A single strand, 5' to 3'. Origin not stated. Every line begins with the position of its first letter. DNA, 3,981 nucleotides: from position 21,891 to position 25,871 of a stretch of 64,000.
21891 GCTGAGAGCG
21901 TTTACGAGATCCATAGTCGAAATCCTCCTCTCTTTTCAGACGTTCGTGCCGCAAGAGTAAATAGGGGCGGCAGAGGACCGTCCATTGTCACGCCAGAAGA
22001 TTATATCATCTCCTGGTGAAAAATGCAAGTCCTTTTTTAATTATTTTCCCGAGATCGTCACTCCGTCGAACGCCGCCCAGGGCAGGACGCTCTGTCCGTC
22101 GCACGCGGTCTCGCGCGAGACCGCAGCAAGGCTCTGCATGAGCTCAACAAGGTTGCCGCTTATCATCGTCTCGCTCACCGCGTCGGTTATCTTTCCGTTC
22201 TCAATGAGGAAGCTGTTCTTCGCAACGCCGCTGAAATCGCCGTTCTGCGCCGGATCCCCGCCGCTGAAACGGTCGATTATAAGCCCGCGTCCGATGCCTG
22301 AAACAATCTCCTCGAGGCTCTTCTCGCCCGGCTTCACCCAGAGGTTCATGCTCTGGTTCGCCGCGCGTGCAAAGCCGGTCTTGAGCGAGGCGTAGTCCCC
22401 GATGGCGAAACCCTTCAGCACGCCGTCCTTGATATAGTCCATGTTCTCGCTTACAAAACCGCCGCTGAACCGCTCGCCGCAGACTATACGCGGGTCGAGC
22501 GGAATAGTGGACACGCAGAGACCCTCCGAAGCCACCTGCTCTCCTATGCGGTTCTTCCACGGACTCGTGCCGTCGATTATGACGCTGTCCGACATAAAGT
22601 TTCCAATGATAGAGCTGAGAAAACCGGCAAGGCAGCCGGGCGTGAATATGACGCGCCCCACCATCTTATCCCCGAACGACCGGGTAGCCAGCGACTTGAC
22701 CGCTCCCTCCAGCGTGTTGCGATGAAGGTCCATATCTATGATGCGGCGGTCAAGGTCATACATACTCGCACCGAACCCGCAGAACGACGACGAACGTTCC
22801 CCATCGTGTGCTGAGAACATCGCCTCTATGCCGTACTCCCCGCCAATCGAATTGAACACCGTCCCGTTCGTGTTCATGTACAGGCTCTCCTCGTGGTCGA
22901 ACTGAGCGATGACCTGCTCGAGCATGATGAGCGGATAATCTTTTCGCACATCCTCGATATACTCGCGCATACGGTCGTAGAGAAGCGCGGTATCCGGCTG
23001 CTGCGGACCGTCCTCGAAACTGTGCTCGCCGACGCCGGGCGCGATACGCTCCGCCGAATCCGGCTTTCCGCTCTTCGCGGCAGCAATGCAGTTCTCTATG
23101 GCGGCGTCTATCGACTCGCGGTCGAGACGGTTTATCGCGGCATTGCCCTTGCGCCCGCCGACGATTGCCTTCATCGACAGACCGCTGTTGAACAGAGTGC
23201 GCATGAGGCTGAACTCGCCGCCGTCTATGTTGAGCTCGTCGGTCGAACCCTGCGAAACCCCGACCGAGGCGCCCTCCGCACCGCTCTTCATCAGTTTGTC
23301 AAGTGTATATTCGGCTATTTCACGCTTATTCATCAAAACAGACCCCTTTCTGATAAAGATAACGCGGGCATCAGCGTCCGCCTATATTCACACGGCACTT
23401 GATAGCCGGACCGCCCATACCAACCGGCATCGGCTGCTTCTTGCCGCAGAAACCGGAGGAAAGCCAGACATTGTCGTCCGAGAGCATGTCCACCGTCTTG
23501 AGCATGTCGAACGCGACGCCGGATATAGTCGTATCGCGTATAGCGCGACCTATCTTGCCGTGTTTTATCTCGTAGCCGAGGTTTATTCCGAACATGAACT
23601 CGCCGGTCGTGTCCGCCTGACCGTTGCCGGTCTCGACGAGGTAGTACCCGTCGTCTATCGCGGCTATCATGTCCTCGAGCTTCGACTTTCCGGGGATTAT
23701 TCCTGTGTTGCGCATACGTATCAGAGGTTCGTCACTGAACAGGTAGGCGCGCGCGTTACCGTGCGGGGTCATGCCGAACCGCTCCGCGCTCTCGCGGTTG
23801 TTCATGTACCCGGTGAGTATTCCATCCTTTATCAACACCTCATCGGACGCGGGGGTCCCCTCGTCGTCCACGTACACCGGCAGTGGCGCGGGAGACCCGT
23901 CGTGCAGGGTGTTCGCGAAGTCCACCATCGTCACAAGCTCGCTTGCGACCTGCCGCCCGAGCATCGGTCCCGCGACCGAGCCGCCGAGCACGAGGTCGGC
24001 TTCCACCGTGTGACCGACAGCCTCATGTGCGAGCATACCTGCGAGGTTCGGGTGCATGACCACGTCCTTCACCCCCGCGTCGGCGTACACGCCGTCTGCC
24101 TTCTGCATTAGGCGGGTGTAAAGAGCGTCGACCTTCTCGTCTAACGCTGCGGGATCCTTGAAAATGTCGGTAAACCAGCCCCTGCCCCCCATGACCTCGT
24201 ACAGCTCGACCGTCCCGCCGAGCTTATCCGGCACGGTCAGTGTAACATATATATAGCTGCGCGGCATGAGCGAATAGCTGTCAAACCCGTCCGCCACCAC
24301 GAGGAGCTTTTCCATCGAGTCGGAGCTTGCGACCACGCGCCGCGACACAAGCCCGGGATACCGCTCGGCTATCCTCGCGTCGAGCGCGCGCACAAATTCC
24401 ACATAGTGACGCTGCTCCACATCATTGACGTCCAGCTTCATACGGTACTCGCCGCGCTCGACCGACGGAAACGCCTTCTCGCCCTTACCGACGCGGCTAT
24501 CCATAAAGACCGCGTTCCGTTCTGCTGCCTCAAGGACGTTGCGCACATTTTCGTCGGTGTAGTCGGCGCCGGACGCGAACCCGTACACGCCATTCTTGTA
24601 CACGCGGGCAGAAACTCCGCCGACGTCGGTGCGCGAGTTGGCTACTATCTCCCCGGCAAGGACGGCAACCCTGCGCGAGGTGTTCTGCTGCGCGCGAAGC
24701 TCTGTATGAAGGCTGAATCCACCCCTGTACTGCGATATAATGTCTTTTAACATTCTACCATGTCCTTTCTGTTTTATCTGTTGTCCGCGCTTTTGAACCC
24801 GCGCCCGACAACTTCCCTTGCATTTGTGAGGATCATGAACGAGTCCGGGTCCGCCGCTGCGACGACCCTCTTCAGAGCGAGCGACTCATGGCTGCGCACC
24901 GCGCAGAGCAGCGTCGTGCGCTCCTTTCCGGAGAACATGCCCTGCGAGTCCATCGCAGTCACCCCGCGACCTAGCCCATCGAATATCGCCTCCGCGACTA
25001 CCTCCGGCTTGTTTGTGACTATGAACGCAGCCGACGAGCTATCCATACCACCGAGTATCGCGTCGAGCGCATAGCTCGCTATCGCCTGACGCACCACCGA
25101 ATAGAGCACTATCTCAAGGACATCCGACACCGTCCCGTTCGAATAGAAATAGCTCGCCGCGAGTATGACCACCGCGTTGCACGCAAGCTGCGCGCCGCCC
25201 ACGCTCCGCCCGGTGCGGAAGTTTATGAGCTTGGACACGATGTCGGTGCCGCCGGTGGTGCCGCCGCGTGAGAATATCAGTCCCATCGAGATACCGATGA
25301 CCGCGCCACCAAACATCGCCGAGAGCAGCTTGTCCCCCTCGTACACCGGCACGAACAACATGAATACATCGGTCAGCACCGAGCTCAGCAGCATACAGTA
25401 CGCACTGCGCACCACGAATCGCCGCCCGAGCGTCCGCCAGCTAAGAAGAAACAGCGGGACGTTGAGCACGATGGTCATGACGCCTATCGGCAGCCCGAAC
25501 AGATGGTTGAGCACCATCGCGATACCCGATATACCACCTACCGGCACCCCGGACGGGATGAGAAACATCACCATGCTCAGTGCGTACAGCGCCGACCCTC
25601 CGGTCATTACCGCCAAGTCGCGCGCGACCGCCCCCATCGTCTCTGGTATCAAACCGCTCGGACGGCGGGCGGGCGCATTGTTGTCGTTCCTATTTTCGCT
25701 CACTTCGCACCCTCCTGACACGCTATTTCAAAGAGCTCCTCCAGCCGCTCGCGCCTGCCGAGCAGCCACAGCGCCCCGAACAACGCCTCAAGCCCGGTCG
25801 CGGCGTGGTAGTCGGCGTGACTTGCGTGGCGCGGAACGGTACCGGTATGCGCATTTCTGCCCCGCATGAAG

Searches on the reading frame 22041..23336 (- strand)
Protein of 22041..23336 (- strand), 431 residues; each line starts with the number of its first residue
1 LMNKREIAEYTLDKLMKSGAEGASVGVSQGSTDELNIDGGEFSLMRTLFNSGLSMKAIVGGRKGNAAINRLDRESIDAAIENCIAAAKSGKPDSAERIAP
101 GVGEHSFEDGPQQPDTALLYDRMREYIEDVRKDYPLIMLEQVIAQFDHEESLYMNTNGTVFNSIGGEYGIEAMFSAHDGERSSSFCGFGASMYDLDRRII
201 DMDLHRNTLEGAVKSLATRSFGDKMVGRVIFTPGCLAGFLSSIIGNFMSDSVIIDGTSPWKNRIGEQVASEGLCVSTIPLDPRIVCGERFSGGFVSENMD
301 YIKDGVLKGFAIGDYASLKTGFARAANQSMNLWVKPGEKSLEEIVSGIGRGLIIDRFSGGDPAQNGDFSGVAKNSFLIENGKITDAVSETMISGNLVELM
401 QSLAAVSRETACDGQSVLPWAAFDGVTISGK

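Call 47: search_protein_families(library=pfam, proteins=[window:22041-23336:-], max_evalue=0.0001)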
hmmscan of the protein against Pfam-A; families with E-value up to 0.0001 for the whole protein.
window:22041-23336:- (431 aa): 2 families
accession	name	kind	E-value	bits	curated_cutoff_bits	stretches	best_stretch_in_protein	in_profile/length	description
PF19289.4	PmbA_TldD_3rd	-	1.9e-45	155.1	22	1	228-430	5-220/220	PmbA/TldA metallopeptidase C-terminal domain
PF01523.21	PmbA_TldD_1st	-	1e-07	32.5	20.9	1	23-87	1-65/65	PmbA/TldA metallopeptidase domain 1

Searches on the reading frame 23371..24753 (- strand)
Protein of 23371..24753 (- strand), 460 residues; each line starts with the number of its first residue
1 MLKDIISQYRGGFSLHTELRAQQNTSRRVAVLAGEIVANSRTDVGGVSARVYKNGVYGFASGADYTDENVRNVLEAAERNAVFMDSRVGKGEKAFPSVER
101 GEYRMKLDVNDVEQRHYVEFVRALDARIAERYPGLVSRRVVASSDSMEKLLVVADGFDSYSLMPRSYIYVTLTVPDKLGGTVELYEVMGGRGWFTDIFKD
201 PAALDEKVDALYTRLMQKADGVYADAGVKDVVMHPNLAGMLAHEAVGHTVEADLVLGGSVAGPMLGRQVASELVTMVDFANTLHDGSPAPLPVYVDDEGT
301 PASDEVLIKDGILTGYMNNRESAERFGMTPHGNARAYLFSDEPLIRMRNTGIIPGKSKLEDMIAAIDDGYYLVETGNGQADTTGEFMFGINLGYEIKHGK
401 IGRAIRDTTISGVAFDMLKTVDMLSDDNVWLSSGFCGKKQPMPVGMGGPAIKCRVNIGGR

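Call 47: search_protein_families(library=pfam, proteins=[window:23371-24753:-], max_evalue=0.0001)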
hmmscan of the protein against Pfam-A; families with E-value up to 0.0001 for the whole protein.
window:23371-24753:- (460 aa): 2 families
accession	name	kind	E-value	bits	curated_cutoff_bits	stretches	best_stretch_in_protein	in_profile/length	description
PF19289.4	PmbA_TldD_3rd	-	5.5e-50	170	22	1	229-455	4-216/220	PmbA/TldA metallopeptidase C-terminal domain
PF01523.21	PmbA_TldD_1st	-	1.2e-09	38.5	20.9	1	18-81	2-65/65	PmbA/TldA metallopeptidase domain 1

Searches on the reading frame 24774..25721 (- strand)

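Call 47: search_protein_families(library=pfam, proteins=[window:24774-25721:-], max_evalue=0.0001)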
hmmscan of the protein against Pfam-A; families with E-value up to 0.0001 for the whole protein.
window:24774-25721:- (315 aa): 2 families
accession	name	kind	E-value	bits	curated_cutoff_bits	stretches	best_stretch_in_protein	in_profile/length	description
PF02588.21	YitT_membrane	-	8.2e-55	185.8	24.3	1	36-246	2-204/205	Uncharacterised 5xTM membrane BCR, YitT family COG1284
PF10035.14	DUF2179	-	3.7e-15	55.9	22.8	1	252-306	1-55/55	Uncharacterized protein conserved in bacteria (DUF2179)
